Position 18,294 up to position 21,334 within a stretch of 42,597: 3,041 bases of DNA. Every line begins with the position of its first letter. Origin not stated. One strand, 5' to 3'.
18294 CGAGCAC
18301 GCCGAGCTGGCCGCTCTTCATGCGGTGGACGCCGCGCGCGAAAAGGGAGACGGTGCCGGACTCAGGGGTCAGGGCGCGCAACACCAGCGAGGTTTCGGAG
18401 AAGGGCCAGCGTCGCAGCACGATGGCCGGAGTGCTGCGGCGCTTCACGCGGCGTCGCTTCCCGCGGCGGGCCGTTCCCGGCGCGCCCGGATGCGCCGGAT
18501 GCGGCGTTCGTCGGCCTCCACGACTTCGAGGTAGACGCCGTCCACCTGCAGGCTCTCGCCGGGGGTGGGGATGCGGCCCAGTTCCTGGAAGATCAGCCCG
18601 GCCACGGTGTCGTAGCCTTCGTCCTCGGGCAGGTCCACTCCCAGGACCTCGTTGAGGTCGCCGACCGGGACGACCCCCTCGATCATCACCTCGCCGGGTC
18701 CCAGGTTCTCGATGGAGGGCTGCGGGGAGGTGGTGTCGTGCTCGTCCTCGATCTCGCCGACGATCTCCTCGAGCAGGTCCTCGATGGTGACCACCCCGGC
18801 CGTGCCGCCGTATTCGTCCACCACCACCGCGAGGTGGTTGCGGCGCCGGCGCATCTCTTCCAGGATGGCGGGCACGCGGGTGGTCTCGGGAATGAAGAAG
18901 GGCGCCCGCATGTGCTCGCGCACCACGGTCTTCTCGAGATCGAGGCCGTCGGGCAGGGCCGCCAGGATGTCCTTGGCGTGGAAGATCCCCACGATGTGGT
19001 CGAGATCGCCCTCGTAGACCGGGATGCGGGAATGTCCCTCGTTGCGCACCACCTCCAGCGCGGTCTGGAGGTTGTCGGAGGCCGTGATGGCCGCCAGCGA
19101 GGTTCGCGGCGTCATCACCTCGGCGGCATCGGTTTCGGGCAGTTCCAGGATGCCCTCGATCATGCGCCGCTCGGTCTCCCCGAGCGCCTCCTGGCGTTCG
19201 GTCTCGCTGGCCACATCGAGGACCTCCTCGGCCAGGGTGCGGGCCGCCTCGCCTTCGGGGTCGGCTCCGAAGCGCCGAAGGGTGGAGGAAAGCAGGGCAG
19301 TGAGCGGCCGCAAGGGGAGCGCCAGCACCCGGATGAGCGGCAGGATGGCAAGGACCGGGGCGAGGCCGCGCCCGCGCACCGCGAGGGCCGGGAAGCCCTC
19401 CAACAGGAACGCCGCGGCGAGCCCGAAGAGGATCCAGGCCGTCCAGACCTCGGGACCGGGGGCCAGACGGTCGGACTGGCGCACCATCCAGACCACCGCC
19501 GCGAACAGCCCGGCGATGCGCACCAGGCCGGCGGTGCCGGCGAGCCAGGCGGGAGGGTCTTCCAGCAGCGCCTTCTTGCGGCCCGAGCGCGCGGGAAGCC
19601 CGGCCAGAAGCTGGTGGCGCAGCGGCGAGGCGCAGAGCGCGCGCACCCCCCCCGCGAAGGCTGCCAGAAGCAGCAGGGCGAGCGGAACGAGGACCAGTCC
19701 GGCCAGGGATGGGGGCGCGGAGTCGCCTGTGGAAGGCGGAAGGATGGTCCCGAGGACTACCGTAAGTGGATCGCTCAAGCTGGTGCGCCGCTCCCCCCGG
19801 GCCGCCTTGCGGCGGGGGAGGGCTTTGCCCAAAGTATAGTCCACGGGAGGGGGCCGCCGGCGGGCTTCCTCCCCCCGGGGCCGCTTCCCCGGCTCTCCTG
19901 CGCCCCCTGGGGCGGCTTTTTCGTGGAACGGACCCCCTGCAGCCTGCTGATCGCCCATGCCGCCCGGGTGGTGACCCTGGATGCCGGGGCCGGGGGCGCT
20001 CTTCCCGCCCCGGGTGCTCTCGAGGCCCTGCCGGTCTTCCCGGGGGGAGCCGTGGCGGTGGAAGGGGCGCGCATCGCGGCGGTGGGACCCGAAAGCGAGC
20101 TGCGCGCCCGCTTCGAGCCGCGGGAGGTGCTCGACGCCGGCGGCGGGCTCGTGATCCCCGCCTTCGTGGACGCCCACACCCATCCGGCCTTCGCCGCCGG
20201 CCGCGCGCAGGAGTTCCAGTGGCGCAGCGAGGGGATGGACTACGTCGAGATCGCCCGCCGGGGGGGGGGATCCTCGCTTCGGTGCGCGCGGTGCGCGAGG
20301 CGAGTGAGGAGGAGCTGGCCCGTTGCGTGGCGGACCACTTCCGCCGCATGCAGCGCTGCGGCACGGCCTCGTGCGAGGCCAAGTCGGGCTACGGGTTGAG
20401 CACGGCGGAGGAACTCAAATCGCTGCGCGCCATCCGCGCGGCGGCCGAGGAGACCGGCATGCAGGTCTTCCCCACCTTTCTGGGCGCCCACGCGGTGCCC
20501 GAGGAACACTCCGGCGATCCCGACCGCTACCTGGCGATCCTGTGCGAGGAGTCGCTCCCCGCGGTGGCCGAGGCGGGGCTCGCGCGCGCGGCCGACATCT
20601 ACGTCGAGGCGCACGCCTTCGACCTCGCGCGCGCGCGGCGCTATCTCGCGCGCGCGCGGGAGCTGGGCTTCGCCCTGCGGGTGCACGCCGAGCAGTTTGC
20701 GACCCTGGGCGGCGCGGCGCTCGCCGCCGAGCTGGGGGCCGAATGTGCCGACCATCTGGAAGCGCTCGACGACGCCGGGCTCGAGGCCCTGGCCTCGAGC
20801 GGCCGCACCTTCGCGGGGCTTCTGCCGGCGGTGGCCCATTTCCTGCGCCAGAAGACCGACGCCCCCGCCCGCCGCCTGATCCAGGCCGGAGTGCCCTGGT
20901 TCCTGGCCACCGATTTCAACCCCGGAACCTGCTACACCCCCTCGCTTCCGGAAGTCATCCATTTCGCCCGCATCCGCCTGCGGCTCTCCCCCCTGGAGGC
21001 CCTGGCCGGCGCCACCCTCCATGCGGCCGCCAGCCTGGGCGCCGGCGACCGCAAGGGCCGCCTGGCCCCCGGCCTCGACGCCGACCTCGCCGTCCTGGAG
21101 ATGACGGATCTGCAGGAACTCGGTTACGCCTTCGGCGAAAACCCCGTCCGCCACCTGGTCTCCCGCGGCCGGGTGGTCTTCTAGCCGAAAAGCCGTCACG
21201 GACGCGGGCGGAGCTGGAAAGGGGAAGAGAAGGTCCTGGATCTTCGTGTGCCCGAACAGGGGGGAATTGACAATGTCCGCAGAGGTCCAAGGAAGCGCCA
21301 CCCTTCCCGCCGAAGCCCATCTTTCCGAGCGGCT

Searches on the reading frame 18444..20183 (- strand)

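Call 14: search_protein_families(library=pfam, proteins=[window:18444-20183:-], max_evalue=0.0001)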
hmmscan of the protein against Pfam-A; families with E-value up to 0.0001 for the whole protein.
window:18444-20183:- (579 aa): 2 families
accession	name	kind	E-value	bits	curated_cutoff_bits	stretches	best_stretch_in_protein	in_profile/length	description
PF03471.22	CorC_HlyC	-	5.6e-23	81.2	27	1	494-570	3-80/81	Transporter associated domain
PF00571.33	CBS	-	4e-20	72.3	24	2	421-475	1-56/57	CBS domain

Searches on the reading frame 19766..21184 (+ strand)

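Call 14: search_protein_families(library=pfam, proteins=[window:19766-21184:+], max_evalue=0.0001)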
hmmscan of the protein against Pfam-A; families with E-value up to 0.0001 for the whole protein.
window:19766-21184:+ (472 aa): 2 families
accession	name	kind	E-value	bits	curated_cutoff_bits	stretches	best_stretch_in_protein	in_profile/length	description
PF07969.17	Amidohydro_3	-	1.6e-15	58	29.7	1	178-472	151-472/472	Amidohydrolase family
PF01979.26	Amidohydro_1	-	2.8e-14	53.6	25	1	258-471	123-345/345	Amidohydrolase family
